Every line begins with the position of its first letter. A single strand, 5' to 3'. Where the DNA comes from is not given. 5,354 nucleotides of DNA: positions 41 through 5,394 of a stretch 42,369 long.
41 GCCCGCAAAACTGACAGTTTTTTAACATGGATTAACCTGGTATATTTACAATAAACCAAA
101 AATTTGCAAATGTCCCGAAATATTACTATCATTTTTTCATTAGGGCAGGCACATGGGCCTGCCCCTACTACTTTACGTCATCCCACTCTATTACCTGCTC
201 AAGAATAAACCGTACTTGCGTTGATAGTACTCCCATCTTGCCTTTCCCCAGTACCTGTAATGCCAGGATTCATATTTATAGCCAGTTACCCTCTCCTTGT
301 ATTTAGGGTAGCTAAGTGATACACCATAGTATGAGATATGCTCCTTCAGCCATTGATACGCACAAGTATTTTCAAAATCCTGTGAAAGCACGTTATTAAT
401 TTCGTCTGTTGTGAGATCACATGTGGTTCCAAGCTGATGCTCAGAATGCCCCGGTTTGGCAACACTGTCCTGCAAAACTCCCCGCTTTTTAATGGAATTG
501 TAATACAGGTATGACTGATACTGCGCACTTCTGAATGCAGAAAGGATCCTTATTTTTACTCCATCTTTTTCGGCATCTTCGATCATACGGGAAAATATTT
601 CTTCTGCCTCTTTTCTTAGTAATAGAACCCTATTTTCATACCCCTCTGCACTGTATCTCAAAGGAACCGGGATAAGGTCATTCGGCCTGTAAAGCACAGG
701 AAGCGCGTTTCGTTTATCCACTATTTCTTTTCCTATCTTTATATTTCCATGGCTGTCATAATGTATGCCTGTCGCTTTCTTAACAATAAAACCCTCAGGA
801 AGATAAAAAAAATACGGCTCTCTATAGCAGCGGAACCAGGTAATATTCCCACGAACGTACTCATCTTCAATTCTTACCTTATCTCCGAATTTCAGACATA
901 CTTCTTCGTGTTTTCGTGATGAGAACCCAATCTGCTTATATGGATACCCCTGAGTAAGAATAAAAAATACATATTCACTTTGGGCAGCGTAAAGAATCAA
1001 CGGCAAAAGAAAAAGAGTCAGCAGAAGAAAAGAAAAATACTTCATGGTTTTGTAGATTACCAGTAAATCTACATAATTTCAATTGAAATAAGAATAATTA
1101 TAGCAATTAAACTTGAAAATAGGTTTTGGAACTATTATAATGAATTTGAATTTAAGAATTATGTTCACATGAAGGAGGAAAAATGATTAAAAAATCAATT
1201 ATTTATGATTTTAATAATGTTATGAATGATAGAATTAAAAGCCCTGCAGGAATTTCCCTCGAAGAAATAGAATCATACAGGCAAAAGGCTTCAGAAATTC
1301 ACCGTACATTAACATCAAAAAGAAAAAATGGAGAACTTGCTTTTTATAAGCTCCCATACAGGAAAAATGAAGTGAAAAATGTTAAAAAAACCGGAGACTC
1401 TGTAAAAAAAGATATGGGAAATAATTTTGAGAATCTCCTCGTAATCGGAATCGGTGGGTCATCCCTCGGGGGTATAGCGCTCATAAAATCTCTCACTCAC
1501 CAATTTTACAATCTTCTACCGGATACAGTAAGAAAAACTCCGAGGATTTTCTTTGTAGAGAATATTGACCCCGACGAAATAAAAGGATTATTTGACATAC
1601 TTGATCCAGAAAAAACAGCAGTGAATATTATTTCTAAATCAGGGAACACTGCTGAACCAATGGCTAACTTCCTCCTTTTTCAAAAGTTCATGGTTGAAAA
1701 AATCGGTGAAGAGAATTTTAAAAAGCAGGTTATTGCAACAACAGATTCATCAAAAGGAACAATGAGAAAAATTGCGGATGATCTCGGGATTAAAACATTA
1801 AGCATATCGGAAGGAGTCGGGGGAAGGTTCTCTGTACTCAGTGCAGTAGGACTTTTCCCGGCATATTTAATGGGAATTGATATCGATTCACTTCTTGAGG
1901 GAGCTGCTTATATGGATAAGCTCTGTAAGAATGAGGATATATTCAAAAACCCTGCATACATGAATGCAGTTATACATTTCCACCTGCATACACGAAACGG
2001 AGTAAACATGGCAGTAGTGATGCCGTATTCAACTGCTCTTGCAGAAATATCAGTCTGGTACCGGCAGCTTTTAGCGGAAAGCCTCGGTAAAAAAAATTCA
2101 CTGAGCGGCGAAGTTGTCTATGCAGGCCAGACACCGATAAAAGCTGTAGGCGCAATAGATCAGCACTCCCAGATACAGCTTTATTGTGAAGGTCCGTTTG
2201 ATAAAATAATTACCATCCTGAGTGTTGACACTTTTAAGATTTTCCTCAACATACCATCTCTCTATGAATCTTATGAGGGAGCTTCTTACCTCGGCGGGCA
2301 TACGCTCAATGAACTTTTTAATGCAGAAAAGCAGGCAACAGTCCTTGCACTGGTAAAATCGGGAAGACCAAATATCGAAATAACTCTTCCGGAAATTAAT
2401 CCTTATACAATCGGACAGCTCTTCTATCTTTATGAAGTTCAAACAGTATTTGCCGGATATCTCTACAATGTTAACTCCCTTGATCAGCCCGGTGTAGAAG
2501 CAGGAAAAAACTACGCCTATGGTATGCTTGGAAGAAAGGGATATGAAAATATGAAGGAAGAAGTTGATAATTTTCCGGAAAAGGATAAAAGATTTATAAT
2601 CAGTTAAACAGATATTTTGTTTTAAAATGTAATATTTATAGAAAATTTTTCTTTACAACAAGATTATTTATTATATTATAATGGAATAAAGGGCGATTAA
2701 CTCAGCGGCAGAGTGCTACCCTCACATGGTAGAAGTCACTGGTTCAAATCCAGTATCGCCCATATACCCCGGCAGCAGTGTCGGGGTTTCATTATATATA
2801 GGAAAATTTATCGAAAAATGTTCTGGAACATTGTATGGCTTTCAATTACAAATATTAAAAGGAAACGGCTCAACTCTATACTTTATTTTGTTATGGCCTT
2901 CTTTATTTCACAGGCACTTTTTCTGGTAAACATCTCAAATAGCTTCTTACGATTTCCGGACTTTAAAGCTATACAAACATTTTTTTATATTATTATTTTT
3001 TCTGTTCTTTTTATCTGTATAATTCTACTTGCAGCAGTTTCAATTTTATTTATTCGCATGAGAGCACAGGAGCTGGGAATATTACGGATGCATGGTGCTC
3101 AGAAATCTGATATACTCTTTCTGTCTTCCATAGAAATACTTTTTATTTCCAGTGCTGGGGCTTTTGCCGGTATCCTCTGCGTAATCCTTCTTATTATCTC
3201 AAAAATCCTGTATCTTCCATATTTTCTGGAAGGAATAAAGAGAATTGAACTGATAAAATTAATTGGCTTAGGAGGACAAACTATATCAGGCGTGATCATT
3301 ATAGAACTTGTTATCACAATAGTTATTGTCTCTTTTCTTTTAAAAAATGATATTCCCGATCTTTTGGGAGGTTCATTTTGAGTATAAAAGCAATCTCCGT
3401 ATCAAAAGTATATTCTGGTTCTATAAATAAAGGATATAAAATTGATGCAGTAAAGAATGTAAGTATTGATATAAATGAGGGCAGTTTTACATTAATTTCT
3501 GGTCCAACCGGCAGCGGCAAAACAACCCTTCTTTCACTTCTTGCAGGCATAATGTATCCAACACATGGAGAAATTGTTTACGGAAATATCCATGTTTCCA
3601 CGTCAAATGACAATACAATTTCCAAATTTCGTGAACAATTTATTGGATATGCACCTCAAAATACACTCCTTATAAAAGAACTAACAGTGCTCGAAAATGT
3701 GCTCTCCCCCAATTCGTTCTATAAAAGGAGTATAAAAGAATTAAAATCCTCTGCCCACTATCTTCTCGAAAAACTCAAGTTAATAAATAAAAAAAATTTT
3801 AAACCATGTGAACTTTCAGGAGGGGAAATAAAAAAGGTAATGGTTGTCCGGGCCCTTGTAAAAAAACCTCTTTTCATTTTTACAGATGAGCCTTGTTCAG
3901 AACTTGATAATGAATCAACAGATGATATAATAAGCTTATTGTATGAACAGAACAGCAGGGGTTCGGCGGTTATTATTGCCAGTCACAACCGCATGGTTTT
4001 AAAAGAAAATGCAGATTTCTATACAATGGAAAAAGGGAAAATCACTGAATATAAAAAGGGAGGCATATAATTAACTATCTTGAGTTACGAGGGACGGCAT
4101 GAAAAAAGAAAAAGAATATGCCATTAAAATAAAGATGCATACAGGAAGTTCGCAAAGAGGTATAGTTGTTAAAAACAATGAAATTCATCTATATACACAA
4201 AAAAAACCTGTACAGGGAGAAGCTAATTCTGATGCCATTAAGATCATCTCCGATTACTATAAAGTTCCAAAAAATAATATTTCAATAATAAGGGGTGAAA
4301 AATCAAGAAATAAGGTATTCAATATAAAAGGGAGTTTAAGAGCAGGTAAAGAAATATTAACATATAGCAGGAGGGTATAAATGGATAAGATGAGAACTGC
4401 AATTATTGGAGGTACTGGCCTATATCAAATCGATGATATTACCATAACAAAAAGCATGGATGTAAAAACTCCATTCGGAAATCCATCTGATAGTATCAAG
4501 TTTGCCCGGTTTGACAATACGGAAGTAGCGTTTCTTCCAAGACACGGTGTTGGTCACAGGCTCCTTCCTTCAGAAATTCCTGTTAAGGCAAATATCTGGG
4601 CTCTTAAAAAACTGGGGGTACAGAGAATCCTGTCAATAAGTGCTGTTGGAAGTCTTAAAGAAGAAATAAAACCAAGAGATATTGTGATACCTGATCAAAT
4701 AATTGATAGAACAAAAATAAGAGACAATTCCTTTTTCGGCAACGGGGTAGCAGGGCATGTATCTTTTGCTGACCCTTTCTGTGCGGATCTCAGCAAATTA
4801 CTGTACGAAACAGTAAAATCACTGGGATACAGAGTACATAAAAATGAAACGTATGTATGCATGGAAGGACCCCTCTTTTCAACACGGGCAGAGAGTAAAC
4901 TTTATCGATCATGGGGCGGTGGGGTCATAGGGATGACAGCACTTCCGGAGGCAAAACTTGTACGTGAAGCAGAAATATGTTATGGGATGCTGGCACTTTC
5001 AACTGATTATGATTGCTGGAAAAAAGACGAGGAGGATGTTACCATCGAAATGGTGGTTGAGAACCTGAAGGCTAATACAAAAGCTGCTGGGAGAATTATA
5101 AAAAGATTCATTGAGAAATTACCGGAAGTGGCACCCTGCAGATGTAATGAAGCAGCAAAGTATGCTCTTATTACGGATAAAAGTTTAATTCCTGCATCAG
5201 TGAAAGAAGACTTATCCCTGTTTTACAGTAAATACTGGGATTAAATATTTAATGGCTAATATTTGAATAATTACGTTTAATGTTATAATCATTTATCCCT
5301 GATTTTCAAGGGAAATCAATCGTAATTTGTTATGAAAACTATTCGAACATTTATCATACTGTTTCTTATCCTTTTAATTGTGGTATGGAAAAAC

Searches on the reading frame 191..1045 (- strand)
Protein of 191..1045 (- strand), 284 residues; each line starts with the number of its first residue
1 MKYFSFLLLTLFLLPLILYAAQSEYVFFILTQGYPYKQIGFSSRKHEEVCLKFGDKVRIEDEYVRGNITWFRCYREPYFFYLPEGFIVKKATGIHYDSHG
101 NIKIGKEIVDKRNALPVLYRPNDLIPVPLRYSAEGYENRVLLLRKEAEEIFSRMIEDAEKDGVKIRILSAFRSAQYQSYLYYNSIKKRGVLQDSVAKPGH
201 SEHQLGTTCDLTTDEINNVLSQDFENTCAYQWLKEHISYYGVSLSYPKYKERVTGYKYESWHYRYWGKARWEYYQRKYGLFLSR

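Call 47: search_protein_families(library=pfam, proteins=[window:191-1045:-], max_evalue=0.00001)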
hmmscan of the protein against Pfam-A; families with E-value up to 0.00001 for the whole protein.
window:191-1045:- (284 aa): 1 family
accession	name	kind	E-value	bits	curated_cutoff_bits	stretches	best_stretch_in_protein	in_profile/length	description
PF02557.22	VanY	-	2.4e-36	124.9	25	1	142-268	3-132/132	D-alanyl-D-alanine carboxypeptidase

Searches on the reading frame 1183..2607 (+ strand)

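Call 47: search_protein_families(library=pfam, proteins=[window:1183-2607:+], max_evalue=0.00001)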
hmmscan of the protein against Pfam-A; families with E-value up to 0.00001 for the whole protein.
window:1183-2607:+ (474 aa): 1 family
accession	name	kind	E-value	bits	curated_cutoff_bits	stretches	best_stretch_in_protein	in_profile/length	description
PF00342.24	PGI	-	1.6e-46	159.4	22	1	74-450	88-467/486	Phosphoglucose isomerase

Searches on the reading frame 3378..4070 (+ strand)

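Call 47: search_protein_families(library=pfam, proteins=[window:3378-4070:+], max_evalue=0.00001)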
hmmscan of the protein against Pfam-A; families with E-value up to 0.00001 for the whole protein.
window:3378-4070:+ (230 aa): 3 families
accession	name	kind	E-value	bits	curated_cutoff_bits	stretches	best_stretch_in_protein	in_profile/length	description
PF00005.33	ABC_tran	-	9.6e-28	97.9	25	1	25-173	1-136/137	ABC transporter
PF02463.25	SMC_N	-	1.8e-08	34.6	40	0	132-218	123-212/220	RecF/RecN/SMC N terminal domain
PF13555.12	AAA_29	-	5.1e-06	26.6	27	0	28-63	15-50/61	P-loop containing region of AAA domain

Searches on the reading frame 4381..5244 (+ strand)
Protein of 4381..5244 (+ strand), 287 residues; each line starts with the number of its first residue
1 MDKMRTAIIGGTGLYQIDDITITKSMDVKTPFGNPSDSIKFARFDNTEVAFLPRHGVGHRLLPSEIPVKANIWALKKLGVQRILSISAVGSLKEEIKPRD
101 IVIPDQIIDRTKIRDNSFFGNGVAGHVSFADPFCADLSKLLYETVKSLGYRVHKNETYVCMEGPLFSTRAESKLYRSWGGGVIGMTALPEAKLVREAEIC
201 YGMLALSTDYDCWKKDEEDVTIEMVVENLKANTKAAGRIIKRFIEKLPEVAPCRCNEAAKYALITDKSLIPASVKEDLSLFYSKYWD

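Call 47: search_protein_families(library=pfam, proteins=[window:4381-5244:+], max_evalue=0.00001)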
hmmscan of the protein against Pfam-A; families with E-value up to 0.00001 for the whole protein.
window:4381-5244:+ (287 aa): 1 family
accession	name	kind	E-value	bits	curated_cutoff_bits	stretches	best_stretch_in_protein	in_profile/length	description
PF01048.26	PNP_UDP_1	-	2.8e-43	148.4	25.1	1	6-245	2-233/233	Phosphorylase superfamily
